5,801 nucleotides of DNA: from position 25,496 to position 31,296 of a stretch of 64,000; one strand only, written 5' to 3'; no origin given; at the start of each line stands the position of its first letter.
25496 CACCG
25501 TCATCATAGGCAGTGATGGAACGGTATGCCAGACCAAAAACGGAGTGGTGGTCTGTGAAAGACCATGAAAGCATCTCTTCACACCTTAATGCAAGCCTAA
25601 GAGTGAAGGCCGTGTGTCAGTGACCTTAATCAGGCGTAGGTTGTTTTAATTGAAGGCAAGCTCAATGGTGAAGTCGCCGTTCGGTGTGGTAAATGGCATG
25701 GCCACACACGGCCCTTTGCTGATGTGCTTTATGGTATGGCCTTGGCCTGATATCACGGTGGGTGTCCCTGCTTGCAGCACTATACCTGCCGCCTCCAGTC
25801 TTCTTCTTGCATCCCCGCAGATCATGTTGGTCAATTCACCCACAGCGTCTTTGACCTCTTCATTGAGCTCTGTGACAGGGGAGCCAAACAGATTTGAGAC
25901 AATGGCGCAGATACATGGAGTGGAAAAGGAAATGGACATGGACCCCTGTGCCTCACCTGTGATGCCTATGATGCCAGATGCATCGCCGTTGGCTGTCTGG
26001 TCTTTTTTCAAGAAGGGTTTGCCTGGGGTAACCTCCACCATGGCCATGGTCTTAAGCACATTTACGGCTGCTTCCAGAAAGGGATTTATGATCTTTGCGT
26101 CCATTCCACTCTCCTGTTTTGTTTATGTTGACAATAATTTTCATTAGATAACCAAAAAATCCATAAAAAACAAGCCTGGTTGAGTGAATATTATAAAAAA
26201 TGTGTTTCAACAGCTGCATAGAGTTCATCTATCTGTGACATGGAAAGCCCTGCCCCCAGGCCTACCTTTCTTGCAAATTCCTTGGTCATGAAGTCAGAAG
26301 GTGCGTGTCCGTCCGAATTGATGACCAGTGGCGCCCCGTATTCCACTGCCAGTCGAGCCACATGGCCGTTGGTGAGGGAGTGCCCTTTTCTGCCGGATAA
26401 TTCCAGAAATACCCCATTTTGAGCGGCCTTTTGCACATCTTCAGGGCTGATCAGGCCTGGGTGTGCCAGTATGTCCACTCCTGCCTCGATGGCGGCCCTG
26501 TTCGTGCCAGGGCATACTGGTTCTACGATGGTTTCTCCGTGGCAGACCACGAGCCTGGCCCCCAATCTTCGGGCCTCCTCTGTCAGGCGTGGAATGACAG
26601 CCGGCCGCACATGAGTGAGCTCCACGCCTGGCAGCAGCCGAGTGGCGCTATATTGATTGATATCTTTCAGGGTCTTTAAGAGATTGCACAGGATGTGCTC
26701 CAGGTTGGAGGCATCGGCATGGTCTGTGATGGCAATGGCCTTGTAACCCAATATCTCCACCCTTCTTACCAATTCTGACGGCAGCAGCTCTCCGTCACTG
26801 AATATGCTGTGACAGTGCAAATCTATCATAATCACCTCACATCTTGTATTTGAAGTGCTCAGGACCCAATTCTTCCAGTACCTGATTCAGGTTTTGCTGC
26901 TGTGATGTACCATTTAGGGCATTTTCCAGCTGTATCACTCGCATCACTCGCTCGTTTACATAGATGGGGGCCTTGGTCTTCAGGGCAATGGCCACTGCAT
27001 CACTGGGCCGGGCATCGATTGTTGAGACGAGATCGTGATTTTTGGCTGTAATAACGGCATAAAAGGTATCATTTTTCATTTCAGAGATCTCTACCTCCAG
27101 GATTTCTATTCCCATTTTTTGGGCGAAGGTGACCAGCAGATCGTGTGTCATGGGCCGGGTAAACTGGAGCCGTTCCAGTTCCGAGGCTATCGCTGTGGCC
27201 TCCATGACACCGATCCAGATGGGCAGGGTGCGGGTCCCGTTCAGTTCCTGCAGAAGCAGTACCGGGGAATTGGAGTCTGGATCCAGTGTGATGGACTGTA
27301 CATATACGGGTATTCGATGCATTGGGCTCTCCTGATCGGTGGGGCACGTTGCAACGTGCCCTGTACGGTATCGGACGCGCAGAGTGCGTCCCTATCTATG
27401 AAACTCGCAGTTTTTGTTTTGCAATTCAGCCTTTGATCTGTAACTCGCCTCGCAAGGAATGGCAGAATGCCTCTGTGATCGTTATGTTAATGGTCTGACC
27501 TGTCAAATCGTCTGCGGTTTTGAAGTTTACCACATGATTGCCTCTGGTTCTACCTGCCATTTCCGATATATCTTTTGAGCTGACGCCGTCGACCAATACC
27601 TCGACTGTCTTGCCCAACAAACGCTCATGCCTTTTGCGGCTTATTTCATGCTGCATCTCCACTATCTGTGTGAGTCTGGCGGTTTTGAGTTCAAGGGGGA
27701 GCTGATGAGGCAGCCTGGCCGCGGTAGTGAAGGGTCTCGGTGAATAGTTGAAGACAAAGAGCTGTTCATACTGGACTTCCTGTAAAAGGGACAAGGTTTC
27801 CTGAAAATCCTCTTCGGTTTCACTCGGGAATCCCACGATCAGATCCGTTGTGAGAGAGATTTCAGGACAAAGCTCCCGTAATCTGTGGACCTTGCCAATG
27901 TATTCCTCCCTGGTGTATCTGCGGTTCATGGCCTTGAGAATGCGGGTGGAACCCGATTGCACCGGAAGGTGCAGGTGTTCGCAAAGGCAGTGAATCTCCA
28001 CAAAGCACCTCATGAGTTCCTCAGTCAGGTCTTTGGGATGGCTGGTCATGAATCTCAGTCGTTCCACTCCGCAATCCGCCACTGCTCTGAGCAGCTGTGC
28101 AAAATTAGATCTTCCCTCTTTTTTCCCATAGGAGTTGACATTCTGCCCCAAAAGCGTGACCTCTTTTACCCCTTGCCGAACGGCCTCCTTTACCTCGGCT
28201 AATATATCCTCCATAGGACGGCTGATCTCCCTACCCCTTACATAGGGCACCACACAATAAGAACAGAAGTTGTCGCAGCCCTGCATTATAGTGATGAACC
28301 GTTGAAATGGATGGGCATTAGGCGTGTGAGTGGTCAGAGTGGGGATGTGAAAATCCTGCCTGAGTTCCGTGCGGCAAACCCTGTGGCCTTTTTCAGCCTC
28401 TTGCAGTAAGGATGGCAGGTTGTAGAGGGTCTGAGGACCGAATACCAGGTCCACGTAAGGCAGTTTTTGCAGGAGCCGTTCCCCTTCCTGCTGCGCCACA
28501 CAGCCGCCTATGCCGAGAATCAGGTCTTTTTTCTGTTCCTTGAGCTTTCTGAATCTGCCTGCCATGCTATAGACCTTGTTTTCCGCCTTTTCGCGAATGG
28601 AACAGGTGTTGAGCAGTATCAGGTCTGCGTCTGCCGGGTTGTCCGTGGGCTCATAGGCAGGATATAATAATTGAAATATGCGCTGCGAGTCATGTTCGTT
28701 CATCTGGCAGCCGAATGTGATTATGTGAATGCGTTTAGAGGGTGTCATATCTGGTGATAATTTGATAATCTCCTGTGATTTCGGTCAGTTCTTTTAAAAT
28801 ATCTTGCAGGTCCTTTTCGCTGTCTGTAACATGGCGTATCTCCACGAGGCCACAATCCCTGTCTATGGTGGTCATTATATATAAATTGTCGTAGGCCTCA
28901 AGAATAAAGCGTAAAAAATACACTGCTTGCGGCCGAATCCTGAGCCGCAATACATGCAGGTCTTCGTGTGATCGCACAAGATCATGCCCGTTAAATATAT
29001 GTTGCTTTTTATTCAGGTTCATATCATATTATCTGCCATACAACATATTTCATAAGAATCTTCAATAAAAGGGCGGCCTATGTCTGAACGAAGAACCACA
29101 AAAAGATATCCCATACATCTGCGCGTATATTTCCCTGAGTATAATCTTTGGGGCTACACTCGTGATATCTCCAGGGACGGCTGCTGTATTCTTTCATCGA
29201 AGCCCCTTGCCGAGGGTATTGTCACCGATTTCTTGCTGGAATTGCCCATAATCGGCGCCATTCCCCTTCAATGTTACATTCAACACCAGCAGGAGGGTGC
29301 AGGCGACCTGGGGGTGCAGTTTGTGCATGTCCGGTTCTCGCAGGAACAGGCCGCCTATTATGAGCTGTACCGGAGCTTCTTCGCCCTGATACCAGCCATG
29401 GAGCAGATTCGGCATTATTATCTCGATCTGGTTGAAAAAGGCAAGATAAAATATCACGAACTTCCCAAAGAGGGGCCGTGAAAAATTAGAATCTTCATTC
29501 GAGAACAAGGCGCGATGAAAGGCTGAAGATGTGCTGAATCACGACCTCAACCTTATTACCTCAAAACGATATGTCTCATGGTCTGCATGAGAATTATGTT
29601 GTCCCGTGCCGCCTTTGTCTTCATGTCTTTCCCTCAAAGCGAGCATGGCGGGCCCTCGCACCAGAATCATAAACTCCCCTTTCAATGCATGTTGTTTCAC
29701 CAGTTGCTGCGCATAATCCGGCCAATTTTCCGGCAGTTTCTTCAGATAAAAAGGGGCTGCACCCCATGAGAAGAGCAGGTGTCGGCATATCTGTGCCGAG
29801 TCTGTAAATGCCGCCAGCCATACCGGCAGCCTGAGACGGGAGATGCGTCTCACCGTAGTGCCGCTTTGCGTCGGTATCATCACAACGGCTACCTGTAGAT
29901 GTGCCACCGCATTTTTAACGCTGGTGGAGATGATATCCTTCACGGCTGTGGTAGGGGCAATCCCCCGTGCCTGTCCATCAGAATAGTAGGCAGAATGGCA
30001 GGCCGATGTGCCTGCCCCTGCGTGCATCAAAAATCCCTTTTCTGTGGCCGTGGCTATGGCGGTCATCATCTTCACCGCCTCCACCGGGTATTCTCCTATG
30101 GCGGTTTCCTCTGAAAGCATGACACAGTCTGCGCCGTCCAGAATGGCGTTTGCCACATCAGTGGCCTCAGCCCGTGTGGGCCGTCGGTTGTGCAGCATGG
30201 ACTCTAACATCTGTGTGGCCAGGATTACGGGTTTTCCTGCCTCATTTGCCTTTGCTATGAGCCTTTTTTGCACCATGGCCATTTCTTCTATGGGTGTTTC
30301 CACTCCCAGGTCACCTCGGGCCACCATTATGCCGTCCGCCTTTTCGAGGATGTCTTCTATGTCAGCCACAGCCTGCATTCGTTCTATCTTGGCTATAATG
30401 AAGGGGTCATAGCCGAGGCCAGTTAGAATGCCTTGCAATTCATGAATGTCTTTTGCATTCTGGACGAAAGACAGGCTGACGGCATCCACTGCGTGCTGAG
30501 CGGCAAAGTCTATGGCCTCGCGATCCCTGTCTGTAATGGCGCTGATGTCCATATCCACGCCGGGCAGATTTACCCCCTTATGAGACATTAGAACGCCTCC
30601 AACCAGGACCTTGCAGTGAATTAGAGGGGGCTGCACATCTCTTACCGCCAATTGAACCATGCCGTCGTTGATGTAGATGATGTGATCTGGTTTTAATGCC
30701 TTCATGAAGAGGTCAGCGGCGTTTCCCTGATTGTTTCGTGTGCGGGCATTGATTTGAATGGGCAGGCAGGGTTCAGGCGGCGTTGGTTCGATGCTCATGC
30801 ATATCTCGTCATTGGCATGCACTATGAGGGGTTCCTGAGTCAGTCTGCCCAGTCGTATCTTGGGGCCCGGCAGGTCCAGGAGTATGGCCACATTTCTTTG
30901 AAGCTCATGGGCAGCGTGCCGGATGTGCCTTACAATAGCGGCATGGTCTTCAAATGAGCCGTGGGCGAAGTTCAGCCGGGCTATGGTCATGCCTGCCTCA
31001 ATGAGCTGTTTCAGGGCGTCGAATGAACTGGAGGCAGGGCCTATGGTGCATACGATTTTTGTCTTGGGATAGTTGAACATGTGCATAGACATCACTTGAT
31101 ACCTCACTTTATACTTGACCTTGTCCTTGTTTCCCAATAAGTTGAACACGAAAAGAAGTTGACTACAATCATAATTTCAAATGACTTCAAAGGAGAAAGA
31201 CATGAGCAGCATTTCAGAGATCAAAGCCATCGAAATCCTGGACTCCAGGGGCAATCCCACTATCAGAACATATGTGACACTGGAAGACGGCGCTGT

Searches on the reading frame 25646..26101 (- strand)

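Call 13: search_protein_families(library=ncbifam, proteins=[window:25646-26101:-], max_evalue=0.001)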
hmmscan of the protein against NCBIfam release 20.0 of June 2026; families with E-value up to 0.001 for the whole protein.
window:25646-26101:- (151 aa): 1 family
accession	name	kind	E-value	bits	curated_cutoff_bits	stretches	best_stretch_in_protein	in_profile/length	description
NF041094.1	CheX_Thtogales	equivalog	2.3e-23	82.7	280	1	1-138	2-138/152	CheY-P phosphatase CheX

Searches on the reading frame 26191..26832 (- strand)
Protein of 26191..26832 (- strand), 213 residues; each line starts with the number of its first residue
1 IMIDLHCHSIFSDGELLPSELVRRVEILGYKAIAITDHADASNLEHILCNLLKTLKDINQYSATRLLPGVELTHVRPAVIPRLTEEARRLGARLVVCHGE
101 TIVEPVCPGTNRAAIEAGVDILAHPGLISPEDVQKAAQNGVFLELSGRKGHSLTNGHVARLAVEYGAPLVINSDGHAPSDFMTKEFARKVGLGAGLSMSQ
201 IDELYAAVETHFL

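Call 13: search_protein_families(library=ncbifam, proteins=[window:26191-26832:-], max_evalue=0.001)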
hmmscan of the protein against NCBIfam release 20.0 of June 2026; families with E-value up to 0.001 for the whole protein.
window:26191-26832:- (213 aa): 10 families
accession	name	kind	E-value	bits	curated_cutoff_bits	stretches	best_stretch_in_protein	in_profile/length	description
NF004981.0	PRK06361.1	equivalog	1.9e-91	305.3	117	1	2-208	1-208/217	histidinol phosphate phosphatase domain-containing protein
NF041577.1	nside_bi_sphtase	equivalog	2.5e-10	40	400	1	2-46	3-47/276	3',5'-nucleoside bisphosphate phosphatase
NF047791.1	RNaseRnm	equivalog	2.2e-09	37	375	1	2-72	2-66/275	RNase RNM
NF038032.1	CehA_McbA_metalo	domain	1.7e-07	31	80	1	3-74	5-69/315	CehA/McbA family metallohydrolase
NF005928.0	PRK07945.1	equivalog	3.6e-07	29.9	250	1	4-71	101-174/337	PHP domain-containing protein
NF006251.0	PRK08392.1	equivalog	4.4e-07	29.6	212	1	2-187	1-196/216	hypothetical protein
NF046111.1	RNaseP3Mthb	equivalog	1.5e-06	28.2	200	1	4-126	4-115/236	ribonuclease P protein component 3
NF006375.0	PRK08609.1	equivalog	2.7e-06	26.3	426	1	2-43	336-377/571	DNA polymerase/3'-5' exonuclease PolX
NF006702.0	PRK09248.1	domain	5.7e-05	22.7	264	0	118-185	126-204/246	PHP domain-containing protein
TIGR01856.1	hisJ_fam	subfamily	0.00069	19.4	90.2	0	3-43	1-42/252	histidinol-phosphatase HisJ family protein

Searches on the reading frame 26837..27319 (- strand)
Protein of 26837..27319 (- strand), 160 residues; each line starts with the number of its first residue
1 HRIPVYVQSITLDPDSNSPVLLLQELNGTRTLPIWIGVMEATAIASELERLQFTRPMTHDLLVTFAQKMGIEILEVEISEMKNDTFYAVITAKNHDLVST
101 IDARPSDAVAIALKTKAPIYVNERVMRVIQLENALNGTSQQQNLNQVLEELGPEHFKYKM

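Call 13: search_protein_families(library=ncbifam, proteins=[window:26837-27319:-], max_evalue=0.001)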
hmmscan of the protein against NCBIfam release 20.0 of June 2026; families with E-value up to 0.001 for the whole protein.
window:26837-27319:- (160 aa): 0 families

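Call 42: search_protein_families(library=pfam, proteins=[window:26837-27319:-], max_evalue=0.001)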
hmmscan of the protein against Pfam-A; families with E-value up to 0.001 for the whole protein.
window:26837-27319:- (160 aa): 1 family
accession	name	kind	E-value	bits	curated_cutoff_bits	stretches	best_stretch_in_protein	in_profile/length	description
PF02577.19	BFN_dom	-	1.7e-38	131.3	27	1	21-131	1-109/112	Bifunctional nuclease domain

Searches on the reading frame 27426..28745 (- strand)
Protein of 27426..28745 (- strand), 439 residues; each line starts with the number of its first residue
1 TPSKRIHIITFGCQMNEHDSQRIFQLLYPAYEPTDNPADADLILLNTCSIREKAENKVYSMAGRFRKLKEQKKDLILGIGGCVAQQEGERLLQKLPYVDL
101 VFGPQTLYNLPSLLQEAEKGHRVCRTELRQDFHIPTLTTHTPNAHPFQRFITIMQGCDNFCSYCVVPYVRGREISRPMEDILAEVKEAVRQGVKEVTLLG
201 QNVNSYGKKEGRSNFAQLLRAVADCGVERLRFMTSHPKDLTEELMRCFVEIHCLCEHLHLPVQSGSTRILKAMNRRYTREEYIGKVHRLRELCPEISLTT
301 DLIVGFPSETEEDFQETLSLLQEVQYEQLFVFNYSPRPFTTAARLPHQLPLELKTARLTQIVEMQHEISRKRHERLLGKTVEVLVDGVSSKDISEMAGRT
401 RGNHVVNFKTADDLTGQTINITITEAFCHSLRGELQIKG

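Call 13: search_protein_families(library=ncbifam, proteins=[window:27426-28745:-], max_evalue=0.001)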
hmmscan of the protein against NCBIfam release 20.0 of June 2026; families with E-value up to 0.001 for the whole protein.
window:27426-28745:- (439 aa): 29 families (the best 25 are shown)
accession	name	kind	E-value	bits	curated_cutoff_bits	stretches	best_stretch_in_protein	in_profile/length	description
TIGR01574.1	miaB-methiolase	equivalog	1.4e-152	508.8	355.3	1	6-435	2-436/437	tRNA (N6-isopentenyl adenosine(37)-C2)-methylthiotransferase MiaB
TIGR00089.1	TIGR00089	subfamily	1.9e-145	485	251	1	5-433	1-429/429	MiaB/RimO family radical SAM methylthiotransferase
NF010916.0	PRK14336.1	equivalog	2.2e-111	372.6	606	2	142-435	119-412/418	tRNA (N6-isopentenyl adenosine(37)-C2)-methylthiotransferase MiaB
TIGR01579.1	MiaB-like-C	equivalog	6.2e-93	312.3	357.05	1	8-420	1-413/416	tRNA (N(6)-L-threonylcarbamoyladenosine(37)-C(2))-methylthiotransferase MtaB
TIGR01125.1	TIGR01125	equivalog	1.3e-82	278.2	356.95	1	5-402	1-394/432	30S ribosomal protein S12 methylthiotransferase RimO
TIGR01578.1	MiaB-like-B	hypoth_equivalog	2.2e-78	263.9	314.7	1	5-431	1-416/421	tRNA (N(6)-L-threonylcarbamoyladenosine(37)-C(2))-methylthiotransferase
TIGR04014.1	B12_SAM_MJ_0865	equivalog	7.4e-29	100.8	360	1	150-354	162-366/434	methyl-coenzyme M reductase glutamine C-methyltransferase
TIGR04013.1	B12_SAM_MJ_1487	hypoth_equivalog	9.9e-27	93.8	251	1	65-346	63-357/382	TIGR04013 family B12-binding domain/radical SAM domain-containing protein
TIGR04479.1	bcpD_PhpK_rSAM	subfamily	1.7e-15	56.4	600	1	154-325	247-410/504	PhpK family radical SAM P-methyltransferase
TIGR03904.1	SAM_YgiQ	equivalog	2.5e-07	29.6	462.35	0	108-189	254-336/558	YgiQ family radical SAM protein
TIGR00538.1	hemN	equivalog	3.8e-07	29.3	324.95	1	200-341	109-247/454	oxygen-independent coproporphyrinogen III oxidase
TIGR04072.2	rSAM_ladder_B12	equivalog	3.8e-07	29.1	360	1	154-332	186-357/443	lipid biosynthesis B12-binding/radical SAM protein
TIGR03471.1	HpnJ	equivalog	5.1e-07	28.9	577.6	1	145-340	195-381/472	hopanoid biosynthesis associated radical SAM protein HpnJ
NF006066.0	PRK08207.2-5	equivalog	1.5e-06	27.1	1117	0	262-332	313-382/518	coproporphyrinogen III oxidase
NF006064.0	PRK08207.2-2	equivalog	2.8e-06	26.6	504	1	260-334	266-338/465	coproporphyrinogen III oxidase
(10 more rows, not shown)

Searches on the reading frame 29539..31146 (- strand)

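Call 31: search_protein_families(library=ncbifam, proteins=[window:29539-31146:-], max_evalue=1e-15)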
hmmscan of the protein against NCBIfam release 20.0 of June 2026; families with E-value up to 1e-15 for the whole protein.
window:29539-31146:- (535 aa): 7 families
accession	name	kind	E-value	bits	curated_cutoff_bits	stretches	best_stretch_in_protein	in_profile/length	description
TIGR01064.1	pyruv_kin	equivalog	4.7e-145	483.7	306.4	1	28-485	2-440/476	pyruvate kinase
NF004491.0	PRK05826.1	subfamily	6.4e-143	476.7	432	1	28-498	6-458/477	pyruvate kinase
NF004978.0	PRK06354.1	subfamily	4.7e-140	467.8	462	1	27-472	8-431/590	pyruvate kinase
NF004886.0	PRK06247.1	subfamily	5.3e-126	421.1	623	1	28-473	6-424/476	pyruvate kinase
NF006664.0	PRK09206.1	equivalog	5.2e-102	341.8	686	1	28-498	3-454/470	pyruvate kinase PykF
NF005234.0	PRK06739.1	equivalog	1.5e-82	277.4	564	1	32-368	6-328/352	pyruvate kinase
NF011314.0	PRK14725.1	equivalog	1e-63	215.6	642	2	148-369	370-594/614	pyruvate kinase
